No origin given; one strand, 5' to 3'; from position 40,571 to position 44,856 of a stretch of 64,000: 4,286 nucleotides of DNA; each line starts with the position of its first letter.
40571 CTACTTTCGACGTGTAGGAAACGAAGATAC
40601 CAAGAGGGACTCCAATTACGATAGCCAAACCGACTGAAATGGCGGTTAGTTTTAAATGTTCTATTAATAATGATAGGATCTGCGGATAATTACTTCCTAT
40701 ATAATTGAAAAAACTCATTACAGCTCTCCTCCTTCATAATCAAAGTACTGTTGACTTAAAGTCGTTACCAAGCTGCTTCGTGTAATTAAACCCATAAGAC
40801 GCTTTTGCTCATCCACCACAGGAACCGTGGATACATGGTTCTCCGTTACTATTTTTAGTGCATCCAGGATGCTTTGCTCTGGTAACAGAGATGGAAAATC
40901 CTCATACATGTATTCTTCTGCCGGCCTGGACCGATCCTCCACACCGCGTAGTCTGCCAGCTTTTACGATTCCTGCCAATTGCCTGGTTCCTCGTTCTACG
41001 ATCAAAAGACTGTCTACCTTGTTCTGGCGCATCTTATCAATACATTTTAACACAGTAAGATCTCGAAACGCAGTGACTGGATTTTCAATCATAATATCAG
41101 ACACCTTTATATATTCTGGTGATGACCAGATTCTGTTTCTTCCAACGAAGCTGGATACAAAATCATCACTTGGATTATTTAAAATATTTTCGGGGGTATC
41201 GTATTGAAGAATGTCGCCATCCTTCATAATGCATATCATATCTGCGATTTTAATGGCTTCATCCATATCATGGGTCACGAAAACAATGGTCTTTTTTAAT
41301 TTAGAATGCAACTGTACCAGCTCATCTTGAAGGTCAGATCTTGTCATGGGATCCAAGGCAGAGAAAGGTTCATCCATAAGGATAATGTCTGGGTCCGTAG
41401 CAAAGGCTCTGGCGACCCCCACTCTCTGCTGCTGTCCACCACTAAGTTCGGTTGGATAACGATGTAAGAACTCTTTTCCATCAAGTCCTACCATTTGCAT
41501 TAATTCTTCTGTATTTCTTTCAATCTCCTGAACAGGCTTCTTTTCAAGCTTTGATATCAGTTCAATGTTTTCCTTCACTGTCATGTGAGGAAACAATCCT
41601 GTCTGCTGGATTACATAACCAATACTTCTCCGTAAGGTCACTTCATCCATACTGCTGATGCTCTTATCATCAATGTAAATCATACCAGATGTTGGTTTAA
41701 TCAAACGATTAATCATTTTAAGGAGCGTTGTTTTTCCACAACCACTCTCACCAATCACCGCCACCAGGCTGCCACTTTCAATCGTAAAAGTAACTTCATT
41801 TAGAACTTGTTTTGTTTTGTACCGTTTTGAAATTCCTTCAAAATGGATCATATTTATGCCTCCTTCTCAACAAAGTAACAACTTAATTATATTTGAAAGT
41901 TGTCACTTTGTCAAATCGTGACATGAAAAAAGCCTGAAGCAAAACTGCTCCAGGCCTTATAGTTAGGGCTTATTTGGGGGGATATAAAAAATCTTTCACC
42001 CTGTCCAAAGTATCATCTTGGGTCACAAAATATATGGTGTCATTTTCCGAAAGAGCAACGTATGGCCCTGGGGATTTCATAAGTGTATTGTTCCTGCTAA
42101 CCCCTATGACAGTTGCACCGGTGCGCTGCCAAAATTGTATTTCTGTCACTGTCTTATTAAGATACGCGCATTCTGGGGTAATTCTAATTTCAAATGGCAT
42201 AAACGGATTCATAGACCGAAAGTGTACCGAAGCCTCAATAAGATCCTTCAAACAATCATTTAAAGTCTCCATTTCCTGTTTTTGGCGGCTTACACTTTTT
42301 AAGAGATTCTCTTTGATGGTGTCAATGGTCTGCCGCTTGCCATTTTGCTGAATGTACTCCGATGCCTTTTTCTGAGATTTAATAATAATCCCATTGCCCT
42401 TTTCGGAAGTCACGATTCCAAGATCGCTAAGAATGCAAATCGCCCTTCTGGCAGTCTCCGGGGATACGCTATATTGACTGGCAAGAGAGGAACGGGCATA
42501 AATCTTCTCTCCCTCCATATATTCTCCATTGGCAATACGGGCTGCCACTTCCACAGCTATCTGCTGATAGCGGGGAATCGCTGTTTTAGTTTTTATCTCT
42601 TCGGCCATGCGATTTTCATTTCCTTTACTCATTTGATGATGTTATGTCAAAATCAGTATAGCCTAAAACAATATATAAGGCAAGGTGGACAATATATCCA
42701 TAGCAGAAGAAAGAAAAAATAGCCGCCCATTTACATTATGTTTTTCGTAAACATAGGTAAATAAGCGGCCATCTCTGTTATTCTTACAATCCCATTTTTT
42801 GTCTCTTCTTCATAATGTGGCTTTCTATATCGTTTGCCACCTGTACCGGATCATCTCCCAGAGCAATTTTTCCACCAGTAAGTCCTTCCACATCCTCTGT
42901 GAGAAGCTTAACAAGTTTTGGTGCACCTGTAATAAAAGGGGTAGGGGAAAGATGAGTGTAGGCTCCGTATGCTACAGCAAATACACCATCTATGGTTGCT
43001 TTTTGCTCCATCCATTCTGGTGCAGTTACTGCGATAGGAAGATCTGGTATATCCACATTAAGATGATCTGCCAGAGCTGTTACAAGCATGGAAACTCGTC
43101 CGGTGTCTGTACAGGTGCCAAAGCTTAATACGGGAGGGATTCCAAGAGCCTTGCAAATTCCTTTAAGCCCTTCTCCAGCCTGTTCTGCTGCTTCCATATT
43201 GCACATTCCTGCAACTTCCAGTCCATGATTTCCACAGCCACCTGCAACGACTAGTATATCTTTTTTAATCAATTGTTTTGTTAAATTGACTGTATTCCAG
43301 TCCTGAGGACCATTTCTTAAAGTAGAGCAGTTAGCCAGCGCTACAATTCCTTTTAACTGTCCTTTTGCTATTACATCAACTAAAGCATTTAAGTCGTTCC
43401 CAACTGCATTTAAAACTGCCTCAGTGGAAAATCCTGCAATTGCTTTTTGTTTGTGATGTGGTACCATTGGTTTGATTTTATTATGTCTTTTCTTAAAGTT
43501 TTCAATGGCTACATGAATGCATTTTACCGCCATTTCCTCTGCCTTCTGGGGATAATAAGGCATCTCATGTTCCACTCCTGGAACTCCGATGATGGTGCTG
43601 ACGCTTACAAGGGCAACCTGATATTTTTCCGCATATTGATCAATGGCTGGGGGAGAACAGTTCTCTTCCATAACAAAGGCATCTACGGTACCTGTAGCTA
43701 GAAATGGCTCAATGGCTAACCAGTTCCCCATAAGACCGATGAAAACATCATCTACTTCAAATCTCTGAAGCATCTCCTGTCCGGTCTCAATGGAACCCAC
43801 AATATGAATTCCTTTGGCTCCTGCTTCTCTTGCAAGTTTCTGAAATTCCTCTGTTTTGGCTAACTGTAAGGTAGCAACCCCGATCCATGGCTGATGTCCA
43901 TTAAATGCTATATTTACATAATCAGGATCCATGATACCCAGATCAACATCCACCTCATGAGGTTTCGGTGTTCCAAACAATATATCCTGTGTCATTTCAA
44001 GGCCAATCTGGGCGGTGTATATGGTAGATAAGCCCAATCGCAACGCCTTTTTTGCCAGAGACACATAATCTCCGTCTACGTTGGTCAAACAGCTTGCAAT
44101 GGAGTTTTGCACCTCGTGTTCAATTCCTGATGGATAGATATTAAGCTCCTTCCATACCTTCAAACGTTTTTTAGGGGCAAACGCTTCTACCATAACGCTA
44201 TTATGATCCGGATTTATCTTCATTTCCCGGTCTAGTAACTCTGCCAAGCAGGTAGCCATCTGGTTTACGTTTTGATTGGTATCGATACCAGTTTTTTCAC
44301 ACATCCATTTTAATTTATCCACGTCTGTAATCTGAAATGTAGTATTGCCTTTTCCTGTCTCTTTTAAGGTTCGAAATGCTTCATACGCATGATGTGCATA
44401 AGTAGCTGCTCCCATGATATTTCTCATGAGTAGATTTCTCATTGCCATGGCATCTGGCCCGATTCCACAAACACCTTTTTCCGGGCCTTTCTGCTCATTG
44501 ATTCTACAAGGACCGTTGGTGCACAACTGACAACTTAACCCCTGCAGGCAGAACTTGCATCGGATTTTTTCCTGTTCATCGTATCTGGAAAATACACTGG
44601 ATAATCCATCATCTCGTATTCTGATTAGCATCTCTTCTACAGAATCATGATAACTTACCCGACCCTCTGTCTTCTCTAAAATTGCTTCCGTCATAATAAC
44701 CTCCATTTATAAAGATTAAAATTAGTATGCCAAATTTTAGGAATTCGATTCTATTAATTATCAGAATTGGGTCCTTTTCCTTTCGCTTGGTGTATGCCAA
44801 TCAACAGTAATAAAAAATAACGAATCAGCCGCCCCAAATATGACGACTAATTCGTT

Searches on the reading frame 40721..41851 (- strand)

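Call 46: search_protein_families(library=pfam, proteins=[window:40721-41851:-], max_evalue=0.00001)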
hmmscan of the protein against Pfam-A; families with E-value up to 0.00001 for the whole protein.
window:40721-41851:- (377 aa): 3 families
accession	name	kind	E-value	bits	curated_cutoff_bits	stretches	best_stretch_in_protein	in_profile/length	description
PF00005.33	ABC_tran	-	2e-39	135.8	25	1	17-163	1-136/137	ABC transporter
PF00571.33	CBS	-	3.3e-21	75.8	24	2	312-364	2-54/57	CBS domain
PF13304.12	AAA_21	-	9.5e-08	32.9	27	0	131-195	233-299/304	AAA domain, putative AbiEii toxin, Type IV TA system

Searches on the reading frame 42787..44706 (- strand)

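Call 46: search_protein_families(library=pfam, proteins=[window:42787-44706:-], max_evalue=0.00001)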
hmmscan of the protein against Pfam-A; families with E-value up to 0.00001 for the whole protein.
window:42787-44706:- (640 aa): 1 family
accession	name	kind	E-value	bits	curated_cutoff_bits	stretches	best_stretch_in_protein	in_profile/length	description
PF03063.25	Prismane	-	2.6e-149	498.6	27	1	58-620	2-512/513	Prismane/CO dehydrogenase family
